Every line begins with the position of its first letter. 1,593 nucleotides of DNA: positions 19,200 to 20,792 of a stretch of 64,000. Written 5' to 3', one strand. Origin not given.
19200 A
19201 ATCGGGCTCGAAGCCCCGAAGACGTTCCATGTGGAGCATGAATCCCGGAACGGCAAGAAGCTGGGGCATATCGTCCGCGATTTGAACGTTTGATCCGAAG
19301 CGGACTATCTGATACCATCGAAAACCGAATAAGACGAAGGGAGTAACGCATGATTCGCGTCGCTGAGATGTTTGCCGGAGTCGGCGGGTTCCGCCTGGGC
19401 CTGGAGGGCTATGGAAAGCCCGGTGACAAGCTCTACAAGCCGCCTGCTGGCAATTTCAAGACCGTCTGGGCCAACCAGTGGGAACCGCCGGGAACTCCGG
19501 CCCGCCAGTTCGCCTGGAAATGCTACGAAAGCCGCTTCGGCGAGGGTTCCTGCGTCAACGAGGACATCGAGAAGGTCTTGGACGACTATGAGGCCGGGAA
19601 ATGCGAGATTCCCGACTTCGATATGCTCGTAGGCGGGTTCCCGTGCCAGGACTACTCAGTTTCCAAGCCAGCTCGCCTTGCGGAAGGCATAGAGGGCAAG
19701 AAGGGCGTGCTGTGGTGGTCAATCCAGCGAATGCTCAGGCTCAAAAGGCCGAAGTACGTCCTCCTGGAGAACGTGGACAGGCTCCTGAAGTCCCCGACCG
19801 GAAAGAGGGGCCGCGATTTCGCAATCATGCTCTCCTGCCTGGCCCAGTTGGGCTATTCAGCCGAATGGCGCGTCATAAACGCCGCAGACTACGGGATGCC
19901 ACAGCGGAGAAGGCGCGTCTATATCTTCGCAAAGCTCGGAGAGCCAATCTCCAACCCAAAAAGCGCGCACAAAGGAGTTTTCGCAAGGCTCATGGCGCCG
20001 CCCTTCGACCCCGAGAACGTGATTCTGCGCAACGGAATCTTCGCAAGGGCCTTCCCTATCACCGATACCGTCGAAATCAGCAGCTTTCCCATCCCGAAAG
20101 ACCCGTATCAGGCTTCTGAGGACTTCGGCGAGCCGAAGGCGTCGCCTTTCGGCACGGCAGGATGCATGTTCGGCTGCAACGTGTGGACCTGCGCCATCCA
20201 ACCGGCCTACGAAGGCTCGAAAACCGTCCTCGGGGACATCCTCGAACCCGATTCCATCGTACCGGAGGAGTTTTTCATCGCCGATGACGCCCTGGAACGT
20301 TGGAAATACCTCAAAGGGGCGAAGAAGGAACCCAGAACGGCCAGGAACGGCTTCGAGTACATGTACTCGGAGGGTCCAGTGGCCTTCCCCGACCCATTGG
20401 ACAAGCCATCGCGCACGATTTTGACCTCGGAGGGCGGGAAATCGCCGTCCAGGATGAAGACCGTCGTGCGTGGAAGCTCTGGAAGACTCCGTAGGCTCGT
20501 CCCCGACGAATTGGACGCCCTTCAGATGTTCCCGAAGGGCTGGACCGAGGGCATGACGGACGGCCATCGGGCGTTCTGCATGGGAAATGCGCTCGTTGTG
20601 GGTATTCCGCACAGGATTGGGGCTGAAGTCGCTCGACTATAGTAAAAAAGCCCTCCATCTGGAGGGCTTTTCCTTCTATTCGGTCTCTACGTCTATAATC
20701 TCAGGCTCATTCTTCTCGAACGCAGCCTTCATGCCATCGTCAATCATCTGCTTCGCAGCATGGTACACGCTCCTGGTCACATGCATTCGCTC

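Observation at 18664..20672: Complete type II R-M pair (BglII-like nuclease + C5-MTase) as the terminal cargo of the rightward block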

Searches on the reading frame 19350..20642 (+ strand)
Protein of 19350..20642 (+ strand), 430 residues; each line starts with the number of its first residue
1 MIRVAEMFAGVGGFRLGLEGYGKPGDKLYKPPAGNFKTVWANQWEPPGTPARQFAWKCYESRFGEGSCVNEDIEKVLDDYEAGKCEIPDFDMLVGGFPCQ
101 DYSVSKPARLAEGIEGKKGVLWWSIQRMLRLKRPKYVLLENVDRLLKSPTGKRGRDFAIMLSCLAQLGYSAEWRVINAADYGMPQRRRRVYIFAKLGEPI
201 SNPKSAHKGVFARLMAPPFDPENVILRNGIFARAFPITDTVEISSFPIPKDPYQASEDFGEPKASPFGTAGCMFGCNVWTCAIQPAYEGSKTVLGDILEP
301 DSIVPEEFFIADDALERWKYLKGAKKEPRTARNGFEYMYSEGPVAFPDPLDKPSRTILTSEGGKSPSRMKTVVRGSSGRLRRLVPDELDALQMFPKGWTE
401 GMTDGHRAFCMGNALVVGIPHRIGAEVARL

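Call 3: search_protein_families(library=pfam, proteins=[window:19350-20642:+], max_evalue=0.01)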
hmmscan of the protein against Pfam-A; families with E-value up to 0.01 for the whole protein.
window:19350-20642:+ (430 aa): 1 family
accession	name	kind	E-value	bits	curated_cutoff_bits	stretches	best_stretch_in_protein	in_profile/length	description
PF00145.23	DNA_methylase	-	2.5e-57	195.2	22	1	2-427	1-322/324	C-5 cytosine-specific DNA methylase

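Call 4: search_protein_families(library=ncbifam, proteins=[window:19350-20642:+], max_evalue=0.01)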
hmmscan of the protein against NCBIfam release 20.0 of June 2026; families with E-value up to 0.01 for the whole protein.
window:19350-20642:+ (430 aa): 2 families
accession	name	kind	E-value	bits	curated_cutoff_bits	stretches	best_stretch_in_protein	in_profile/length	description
TIGR00675.1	dcm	superfamily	4.6e-61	207.3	100.65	1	4-425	1-327/329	DNA (cytosine-5-)-methyltransferase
NF007772.0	PRK10458.1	subfamily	1.7e-14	53.2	710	1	3-171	90-254/472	DNA cytosine methylase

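Call 5: search_protein_families(library=phrogs, proteins=[window:19350-20642:+], max_evalue=0.01)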
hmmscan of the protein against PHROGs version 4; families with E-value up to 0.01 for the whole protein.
window:19350-20642:+ (430 aa): 7 families
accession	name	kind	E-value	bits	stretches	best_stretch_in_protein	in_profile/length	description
phrog_116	-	other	6.4e-56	191.1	1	1-425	207-487/779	DNA methyltransferase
phrog_363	-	other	3e-34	119.6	1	2-198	54-217/327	DNA methyltransferase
phrog_5999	-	other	2.6e-06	28.4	0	65-123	47-101/109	DNA methyltransferase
phrog_16528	-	other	2.8e-06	28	1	358-427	150-217/236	DNA methyltransferase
phrog_32758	-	other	3.1e-05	24.8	1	160-194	8-42/154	DNA methyltransferase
phrog_29583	-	other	7.2e-05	22.7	1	90-194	79-188/468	DNA methyltransferase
phrog_36001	-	unknown function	0.008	15.4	0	115-193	484-558/715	-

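Call 7: search_solved_structures(query=window:19350-20642:+, max_evalue=0.001, show_alignments=2)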
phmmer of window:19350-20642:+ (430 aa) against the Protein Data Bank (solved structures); distinct sequences matched with E-value up to 0.001: 47.
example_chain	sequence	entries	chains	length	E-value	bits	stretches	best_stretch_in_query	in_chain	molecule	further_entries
10mh_A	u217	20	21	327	4.3e-23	84.9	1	2-196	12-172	PROTEIN (CYTOSINE-SPECIFIC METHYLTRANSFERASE HHAI) | HaeIII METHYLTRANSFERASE | Modification methylase HhaI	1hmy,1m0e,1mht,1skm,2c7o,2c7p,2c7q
2i9k_A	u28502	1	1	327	4.4e-23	84.9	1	2-196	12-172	Modification methylase HhaI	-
1fjx_A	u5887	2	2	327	4.5e-23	84.9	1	2-196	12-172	HHAI DNA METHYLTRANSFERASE | MODIFICATION METHYLASE HHAI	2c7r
1svu_A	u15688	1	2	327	5e-23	84.7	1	2-196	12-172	Modification methylase HhaI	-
2zcj_A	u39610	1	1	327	1.1e-22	83.5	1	2-196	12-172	Modification methylase HhaI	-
2uyh_A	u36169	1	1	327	1.4e-22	83.3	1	2-195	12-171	MODIFICATION METHYLASE HHAI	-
2uz4_A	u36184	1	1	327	2.1e-22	82.6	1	2-196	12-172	MODIFICATION METHYLASE HHAI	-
2uyc_A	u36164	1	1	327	2.1e-22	82.6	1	2-196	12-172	MODIFICATION METHYLASE HHAI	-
2z6q_A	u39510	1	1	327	2.9e-22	82.2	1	2-196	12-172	Modification methylase HhaI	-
2z6u_A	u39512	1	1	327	2.9e-22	82.2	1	2-196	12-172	Modification methylase HhaI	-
2z6a_A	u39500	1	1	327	7.7e-22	80.8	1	2-195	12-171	Modification methylase HhaI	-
1dct_A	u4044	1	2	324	1.5e-13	53.4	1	54-193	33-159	PROTEIN (MODIFICATION METHYLASE HAEIII)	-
3ubt_Y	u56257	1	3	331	4e-12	48.8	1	54-193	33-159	Modification methylase HaeIII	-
3lx6_A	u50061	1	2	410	4.6e-11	45.3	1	3-172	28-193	Cytosine-specific methyltransferase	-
3me5_A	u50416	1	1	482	8.3e-11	44.4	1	3-172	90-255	Cytosine-specific methyltransferase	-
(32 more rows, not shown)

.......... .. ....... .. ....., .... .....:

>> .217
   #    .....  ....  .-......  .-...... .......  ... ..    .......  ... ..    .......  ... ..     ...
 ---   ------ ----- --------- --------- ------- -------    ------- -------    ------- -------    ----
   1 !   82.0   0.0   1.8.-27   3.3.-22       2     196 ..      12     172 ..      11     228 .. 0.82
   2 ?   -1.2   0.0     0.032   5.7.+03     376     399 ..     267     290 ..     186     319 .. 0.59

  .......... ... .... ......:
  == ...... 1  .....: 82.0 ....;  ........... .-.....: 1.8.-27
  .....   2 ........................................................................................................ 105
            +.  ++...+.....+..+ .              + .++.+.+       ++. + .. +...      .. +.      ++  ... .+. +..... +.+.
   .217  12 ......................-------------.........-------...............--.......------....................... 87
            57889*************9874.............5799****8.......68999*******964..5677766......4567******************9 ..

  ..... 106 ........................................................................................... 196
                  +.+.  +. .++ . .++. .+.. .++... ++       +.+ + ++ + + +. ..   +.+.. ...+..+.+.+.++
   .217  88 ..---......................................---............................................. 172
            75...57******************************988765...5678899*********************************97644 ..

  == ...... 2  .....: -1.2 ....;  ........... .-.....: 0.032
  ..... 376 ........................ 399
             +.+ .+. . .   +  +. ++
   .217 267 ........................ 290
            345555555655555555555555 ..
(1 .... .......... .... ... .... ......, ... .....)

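Call 23: find_homologous_proteins(query=window:19350-20642:+, max_evalue=1e-10)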
Query window:19350-20642:+ (430 aa): 8000 proteins with E <= 1e-10 among 8000 candidates; the best 120 are listed.
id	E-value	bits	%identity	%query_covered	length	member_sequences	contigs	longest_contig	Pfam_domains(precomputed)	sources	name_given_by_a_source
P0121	0.0e+0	1012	100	100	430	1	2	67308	PF00145.24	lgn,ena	-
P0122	2.5e-248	842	86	100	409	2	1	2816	PF00145.24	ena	-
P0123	9.5e-238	807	82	100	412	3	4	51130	PF00145.24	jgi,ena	-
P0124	2.2e-218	744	76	99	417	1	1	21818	PF00145.24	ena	-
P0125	2.4e-216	737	76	99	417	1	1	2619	PF00145.24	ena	-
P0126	1.4e-215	734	76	99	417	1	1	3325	PF00145.24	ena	-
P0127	1.1e-210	718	72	100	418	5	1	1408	PF00145.24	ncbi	-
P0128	6.5e-209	712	73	100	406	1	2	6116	PF00145.24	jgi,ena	-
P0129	5.0e-208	709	72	100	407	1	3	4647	PF00145.24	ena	-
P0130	8.1e-208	709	73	100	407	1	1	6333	PF00145.24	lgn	-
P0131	1.2e-207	708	71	100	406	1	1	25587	PF00145.24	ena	-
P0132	1.5e-206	705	73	100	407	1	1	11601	PF00145.24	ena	-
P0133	1.6e-206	704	72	100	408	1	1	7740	PF00145.24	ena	-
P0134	7.8e-206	702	72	99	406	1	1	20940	PF00145.24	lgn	-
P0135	1.3e-205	702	71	100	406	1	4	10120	PF00145.24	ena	-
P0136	3.0e-205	700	72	100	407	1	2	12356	PF00145.24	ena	-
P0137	1.1e-202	692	70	100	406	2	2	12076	PF00145.24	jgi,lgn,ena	jgi:DNA (cytosine-5)-methyltransferase 1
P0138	1.6e-202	691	71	100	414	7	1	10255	PF00145.24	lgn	-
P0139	2.5e-202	691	70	100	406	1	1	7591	PF00145.24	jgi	-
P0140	5.7e-202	689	72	100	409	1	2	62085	PF00145.24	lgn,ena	-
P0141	1.2e-201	688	71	100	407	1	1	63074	PF00145.24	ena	-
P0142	1.6e-201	688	70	100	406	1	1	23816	PF00145.24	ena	-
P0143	3.7e-200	684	70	100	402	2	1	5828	PF00145.24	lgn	-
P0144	3.9e-200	683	71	100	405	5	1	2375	PF00145.24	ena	-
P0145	1.1e-199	682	70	100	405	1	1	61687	PF00145.24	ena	-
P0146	1.5e-199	682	71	100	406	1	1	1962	PF00145.24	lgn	-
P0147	8.6e-199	679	71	100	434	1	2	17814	PF00145.24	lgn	-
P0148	9.8e-199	679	69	100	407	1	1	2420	PF00145.24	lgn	-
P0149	1.3e-198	678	71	100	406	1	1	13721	PF00145.24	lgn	-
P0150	1.9e-198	678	69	100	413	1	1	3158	PF00145.24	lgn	-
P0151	3.9e-198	677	71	99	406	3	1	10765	PF00145.24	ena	-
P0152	5.1e-198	676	69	100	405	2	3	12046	PF00145.24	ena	-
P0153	1.1e-197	675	70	100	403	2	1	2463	PF00145.24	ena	-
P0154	2.3e-197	674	69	100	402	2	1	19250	PF00145.24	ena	-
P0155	2.3e-197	674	70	100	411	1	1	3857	PF00145.24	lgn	-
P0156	2.7e-197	674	69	100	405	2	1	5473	PF00145.24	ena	-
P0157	4.8e-197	673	69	100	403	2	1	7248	PF00145.24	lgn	-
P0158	1.2e-196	672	68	100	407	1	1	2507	PF00145.24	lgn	-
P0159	1.3e-196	672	70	100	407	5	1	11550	PF00145.24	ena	-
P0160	1.3e-196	672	70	100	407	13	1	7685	PF00145.24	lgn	-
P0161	1.6e-196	671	71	100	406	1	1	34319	PF00145.24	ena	-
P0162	1.9e-196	671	70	96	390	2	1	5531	PF00145.24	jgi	-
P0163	2.1e-196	671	70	100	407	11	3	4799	PF00145.24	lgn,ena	-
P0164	3.2e-196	671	70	100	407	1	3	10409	PF00145.24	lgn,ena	-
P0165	3.3e-196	670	71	100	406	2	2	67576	PF00145.24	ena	-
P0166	7.9e-196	669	67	77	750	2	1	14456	PF00145.24,PF13403.12,PF14890.12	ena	-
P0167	1.1e-195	669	69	100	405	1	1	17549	PF00145.24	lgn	-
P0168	1.5e-195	668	69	100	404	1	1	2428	PF00145.24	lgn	-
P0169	1.9e-195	668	69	100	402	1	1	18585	PF00145.24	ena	-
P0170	2.6e-195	668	70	100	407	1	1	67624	PF00145.24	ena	-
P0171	3.1e-195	667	70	100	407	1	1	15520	PF00145.24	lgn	-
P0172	3.1e-195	667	69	100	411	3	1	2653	PF00145.24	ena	-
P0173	3.2e-195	667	70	100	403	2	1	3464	PF00145.24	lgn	-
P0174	3.6e-195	667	70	100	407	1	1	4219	PF00145.24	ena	-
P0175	6.7e-195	666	69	100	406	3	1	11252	PF00145.24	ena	-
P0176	7.0e-195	666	69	100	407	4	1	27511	PF00145.24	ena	-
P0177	1.6e-194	665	70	100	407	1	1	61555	PF00145.24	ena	-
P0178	2.6e-194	664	69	100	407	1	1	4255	PF00145.24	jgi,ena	-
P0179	3.1e-194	664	70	100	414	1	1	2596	PF00145.24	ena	-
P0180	3.3e-194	664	69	100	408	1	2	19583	PF00145.24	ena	-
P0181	4.7e-194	663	69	99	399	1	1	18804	PF00145.24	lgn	-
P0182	1.3e-193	662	68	100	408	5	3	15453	PF00145.24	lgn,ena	-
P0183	2.7e-193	661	68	100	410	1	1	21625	PF00145.24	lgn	-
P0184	5.4e-193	660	70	100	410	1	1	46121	PF00145.24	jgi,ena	-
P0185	6.7e-193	660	68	100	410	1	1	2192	PF00145.24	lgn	-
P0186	3.7e-192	657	68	100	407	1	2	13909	PF00145.24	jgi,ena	-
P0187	8.7e-192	656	69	100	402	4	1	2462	PF00145.24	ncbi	-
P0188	2.5e-190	651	68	77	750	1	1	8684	PF07591.16,PF00145.24,PF13403.12,PF14890.12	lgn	-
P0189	8.3e-190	649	67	100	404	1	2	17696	PF00145.24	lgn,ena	-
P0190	8.5e-190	649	66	100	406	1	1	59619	PF00145.24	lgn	-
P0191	3.9e-189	647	69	100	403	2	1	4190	PF00145.24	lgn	-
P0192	7.2e-189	646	68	100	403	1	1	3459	PF00145.24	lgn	-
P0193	9.2e-189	646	68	100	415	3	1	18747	PF00145.24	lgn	-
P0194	6.0e-188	643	68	100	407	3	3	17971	PF00145.24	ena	-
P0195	6.3e-188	643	68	100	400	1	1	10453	PF00145.24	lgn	-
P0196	3.2e-187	641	67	100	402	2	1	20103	PF00145.24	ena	-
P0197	6.8e-187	640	65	100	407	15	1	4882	PF00145.24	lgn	-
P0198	2.3e-186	638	67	100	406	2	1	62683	PF00145.24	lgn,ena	-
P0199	2.8e-186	638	67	100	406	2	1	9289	PF00145.24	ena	-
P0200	2.5e-185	635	65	100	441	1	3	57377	PF00145.24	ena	-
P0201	3.0e-185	634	65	100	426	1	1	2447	PF00145.24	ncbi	-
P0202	1.5e-184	632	67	100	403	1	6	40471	PF00145.24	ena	-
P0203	6.6e-184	630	67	100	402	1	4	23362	PF00145.24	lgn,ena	-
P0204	9.4e-184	629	67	100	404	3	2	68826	PF00145.24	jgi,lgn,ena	-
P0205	2.6e-183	628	66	100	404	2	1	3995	PF00145.24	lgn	-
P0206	6.1e-183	627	65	99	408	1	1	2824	PF00145.24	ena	-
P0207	9.2e-182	623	67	100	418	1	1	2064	PF00145.24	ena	-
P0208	1.5e-180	619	66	100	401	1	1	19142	PF00145.24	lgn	-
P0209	2.1e-180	618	64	100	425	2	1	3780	PF00145.24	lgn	-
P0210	7.5e-180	617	65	100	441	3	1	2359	PF00145.24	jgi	jgi:DNA (cytosine-5)-methyltransferase 1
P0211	1.3e-179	616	64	99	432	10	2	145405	PF00145.24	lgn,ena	-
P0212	1.4e-179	616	64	100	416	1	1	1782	PF00145.24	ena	-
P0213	3.8e-179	614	65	99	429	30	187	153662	PF00145.24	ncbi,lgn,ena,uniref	ncbi:DNA (cytosine-5-)-methyltransferase [Bifidobacterium pullorum]|uniref:DNA (cytosine-5-)-methylt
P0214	6.6e-179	613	67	96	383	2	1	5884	PF00145.24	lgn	-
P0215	7.9e-179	613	65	100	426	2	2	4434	PF00145.24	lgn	-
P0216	1.0e-178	613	64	99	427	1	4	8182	PF00145.24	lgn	-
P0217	1.2e-178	613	65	99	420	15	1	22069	PF00145.24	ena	-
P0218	1.8e-178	612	64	99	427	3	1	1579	PF00145.24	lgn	-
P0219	3.1e-178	611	64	99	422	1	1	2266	PF00145.24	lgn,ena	-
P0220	6.2e-178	610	64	99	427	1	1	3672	PF00145.24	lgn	-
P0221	8.8e-178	610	64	99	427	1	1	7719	PF00145.24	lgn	-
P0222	1.1e-177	609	65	99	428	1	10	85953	PF00145.24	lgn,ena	-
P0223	1.1e-177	609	69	93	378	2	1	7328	PF00145.24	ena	-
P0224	1.6e-177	609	64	99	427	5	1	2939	PF00145.24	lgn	-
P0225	1.7e-177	609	64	100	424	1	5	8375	PF00145.24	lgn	-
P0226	1.9e-177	609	63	99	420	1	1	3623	PF00145.24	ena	-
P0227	2.1e-177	609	63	100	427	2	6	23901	PF00145.24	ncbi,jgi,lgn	ncbi:MAG: DNA (cytosine-5-)-methyltransferase [Eggerthellaceae bacterium]|jgi:DNA (cytosine-5)-methy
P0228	2.3e-177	608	64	99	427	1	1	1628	PF00145.24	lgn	-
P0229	4.8e-177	607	65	99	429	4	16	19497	PF00145.24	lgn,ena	-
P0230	6.4e-177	607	63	99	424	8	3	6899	PF00145.24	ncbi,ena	-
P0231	2.3e-176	605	64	99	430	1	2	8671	PF00145.24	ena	-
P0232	2.5e-176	605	63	99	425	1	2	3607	PF00145.24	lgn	-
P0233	3.2e-176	605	65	99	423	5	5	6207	PF00145.24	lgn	-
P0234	3.2e-176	605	63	100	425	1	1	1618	PF00145.24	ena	-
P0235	3.5e-176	604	63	100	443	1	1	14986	PF00145.24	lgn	-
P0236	5.1e-176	604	65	100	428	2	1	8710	PF00145.24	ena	-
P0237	6.7e-176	604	63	99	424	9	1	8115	PF00145.24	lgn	-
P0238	8.6e-176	603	64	99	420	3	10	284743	PF00145.24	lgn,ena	-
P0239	1.2e-175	603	64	99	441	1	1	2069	PF00145.24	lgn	-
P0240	1.3e-175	603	65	98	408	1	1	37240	PF00145.24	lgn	-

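Call 43: search_dna_similar(query=window:19350-20642:+, collection=plasmids, mode=protein, max_evalue=1e-30, max_rows=40)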
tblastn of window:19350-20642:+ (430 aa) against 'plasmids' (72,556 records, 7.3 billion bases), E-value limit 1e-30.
Records with a match: 33; places in all: 35; records where one place covers at least 80% of the query: 32.
Best place of each record, by identity: <60% 33.
By first word of the organism name: Bacillus 9; Priestia 5; Lactiplantibacillus 5; Exiguobacterium 2; Haladaptatus 2; Clostridiaceae 1; Paraclostridium 1; Clostridium 1; Psychrobacillus 1; Macrococcus 1; and 5 more.
By predicted mobility (MOB-suite, as given by PLSDB): non-mobilizable 17; mobilizable 12; conjugative 4.
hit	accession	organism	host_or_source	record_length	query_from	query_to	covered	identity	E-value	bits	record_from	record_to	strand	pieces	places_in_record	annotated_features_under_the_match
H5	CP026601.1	Clostridiaceae bacterium 14S0207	Bos taurus,whole organsim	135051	4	424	98%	46.3%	1e-102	342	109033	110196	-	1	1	DNA (cytosine-5-)-methyltransferase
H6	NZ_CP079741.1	Paraclostridium bifermentans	whole organism,soil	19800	2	427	99%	45.3%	1e-92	313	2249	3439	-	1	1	dcm: DNA (cytosine-5-)-methyltransferase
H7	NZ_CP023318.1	Priestia megaterium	Plant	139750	1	430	100%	44.7%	8e-100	333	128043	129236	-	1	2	dcm: DNA (cytosine-5-)-methyltransferase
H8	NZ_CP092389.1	Priestia megaterium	Bolboschoenus planiculmis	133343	1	430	100%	44.3%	2e-97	327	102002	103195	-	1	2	dcm: DNA (cytosine-5-)-methyltransferase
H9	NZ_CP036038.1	Bacillus mycoides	cell culture,soil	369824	1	430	100%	43.7%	4e-96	322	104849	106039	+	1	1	dcm: DNA (cytosine-5-)-methyltransferase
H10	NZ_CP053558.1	Exiguobacterium sp. Helios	-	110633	2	430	100%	43.8%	4e-98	328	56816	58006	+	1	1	dcm: DNA (cytosine-5-)-methyltransferase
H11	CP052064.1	Bacillus thuringiensis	soil sample,soil sample from Harissa ...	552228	1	430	100%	43.5%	8e-95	319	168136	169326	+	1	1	dcm: DNA (cytosine-5-)-methyltransferase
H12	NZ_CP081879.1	Exiguobacterium acetylicum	Environment,soil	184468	2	430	100%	43.5%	1e-97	327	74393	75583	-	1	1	dcm: DNA (cytosine-5-)-methyltransferase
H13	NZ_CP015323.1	Priestia filamentosa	plant,Cell culture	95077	1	430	100%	43.4%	1e-94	318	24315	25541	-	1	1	dcm: DNA (cytosine-5-)-methyltransferase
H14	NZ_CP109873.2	Bacillus cereus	pepper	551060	1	427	99%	43.6%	1e-93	316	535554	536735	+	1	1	dcm: DNA (cytosine-5-)-methyltransferase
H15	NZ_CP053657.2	Bacillus cereus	culture,soil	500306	1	427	99%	43.6%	3e-93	315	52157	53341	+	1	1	dcm: DNA (cytosine-5-)-methyltransferase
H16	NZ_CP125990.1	Bacillus cereus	cell culture,soil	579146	1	427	99%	43.6%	3e-93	314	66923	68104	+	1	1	dcm: DNA (cytosine-5-)-methyltransferase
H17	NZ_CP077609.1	Clostridium tagluense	single colony,lamb meat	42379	4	430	99%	43.4%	7e-89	301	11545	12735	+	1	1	dcm: DNA (cytosine-5-)-methyltransferase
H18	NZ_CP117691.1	Priestia megaterium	ginseng,Single cell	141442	1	430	100%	42.9%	1e-94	318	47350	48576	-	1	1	dcm: DNA (cytosine-5-)-methyltransferase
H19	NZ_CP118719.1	Priestia aryabhattai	Pure isolate,Tap water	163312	1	430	100%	42.9%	2e-94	318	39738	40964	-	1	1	dcm: DNA (cytosine-5-)-methyltransferase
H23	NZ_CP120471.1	Haladaptatus sp. DYSN1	cell culture,sediment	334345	2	429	100%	42.7%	1e-97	327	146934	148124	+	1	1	dcm: DNA (cytosine-5-)-methyltransferase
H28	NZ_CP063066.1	Aerococcus urinaeequi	pig,mixed culture,nasopharynx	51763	2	430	100%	40.9%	2e-88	301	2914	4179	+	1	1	dcm: DNA (cytosine-5-)-methyltransferase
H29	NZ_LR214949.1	Mesomycoplasma hyorhinis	Uninoculated HEP-2 tissue culture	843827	2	430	100%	40.5%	3e-88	300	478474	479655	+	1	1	dcm: DNA (cytosine-5-)-methyltransferase | MutH/Sau3AI family endonuclease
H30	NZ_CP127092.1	Lactiplantibacillus plantarum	Morella rubra,Bacterial ...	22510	2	430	100%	40.4%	2e-87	298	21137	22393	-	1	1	dcm: DNA (cytosine-5-)-methyltransferase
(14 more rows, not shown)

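Call 44: search_dna_similar(query=window:19350-20642:+, collection=phages, mode=protein, max_evalue=1e-30, max_rows=25)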
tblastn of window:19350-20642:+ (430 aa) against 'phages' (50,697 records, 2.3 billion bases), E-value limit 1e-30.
Records with a match: 3; places in all: 4; records where one place covers at least 80% of the query: 3.
Best place of each record, by identity: <60% 3.
By first word of the organism name: Bacteriophage 3.
By host as written in the record: - 3.
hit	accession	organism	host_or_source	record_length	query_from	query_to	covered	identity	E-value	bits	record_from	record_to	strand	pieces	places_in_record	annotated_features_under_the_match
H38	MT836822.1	Bacteriophage sp.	human fecal samples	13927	2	430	100%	47.8%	3e-114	373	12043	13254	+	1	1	record has no annotation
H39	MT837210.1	Bacteriophage sp.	human fecal samples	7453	4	424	98%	44.4%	5e-97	323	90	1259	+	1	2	record has no annotation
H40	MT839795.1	Bacteriophage sp.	human fecal samples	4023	2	430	100%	43.0%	3e-93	311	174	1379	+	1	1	record has no annotation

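Call 45: get_annotated_region(hit=H29, flank=3000)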
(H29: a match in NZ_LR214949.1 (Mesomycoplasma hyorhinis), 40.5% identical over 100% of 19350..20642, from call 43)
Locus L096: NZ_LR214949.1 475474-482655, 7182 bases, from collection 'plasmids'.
description: Mesomycoplasma hyorhinis strain NCTC10121 plasmid 3
organism: Mesomycoplasma hyorhinis (NCBI taxid 2100)
taxonomy: Bacteria; Mycoplasmatota; ; Mycoplasmoidales; Metamycoplasmataceae; Mesomycoplasma; Mesomycoplasma hyorhinis
host: -; source: Uninoculated HEP-2 tissue culture; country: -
typing (MOB-suite, as given by PLSDB): non-mobilizable
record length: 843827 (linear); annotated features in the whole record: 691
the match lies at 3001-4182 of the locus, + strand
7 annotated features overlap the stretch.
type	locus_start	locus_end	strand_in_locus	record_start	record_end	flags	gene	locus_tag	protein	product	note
CDS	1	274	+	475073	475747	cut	-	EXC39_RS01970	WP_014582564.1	uracil-DNA glycosylase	GO:0006284 - base-excision repair [Evidence IEA]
CDS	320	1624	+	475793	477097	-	-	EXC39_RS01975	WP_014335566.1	endonuclease/exonuclease/phosphatase family protein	-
CDS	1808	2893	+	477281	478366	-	-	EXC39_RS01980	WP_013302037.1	M42 family metallopeptidase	-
CDS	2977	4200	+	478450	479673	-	dcm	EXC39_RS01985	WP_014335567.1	DNA (cytosine-5-)-methyltransferase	GO:0006304 - DNA modification [Evidence IEA]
CDS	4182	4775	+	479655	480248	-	-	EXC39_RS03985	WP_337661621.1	MutH/Sau3AI family endonuclease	-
CDS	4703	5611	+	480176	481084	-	-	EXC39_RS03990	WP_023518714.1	Sau3AI family type II restriction endonuclease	-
CDS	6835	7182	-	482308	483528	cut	-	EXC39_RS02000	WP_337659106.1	restriction endonuclease subunit S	GO:0006304 - DNA modification [Evidence IEA]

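Call 46: get_annotated_region(hit=H30, flank=3000)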
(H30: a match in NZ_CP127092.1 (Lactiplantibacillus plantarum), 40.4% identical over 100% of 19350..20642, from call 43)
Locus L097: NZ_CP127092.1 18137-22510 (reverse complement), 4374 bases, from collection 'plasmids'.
description: Lactiplantibacillus plantarum strain YY-112 plasmid unnamed2, complete sequence
organism: Lactiplantibacillus plantarum (NCBI taxid 1590)
taxonomy: Bacteria; Bacillota; Bacilli; Lactobacillales; Lactobacillaceae; Lactiplantibacillus; Lactiplantibacillus plantarum
host: -; source: Morella rubra,Bacterial suspension,waxberry; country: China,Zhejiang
typing (MOB-suite, as given by PLSDB): mobilizable; replicon rep_cluster_707; relaxase MOBQ
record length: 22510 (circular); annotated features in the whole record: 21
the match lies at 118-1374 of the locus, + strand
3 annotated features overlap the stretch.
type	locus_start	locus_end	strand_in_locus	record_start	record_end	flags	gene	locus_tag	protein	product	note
CDS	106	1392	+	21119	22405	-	dcm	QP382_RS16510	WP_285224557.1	DNA (cytosine-5-)-methyltransferase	GO:0006304 - DNA modification [Evidence IEA]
CDS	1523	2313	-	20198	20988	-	-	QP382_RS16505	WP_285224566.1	IS5 family transposase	-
CDS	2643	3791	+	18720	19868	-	-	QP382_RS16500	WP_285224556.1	hypothetical protein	-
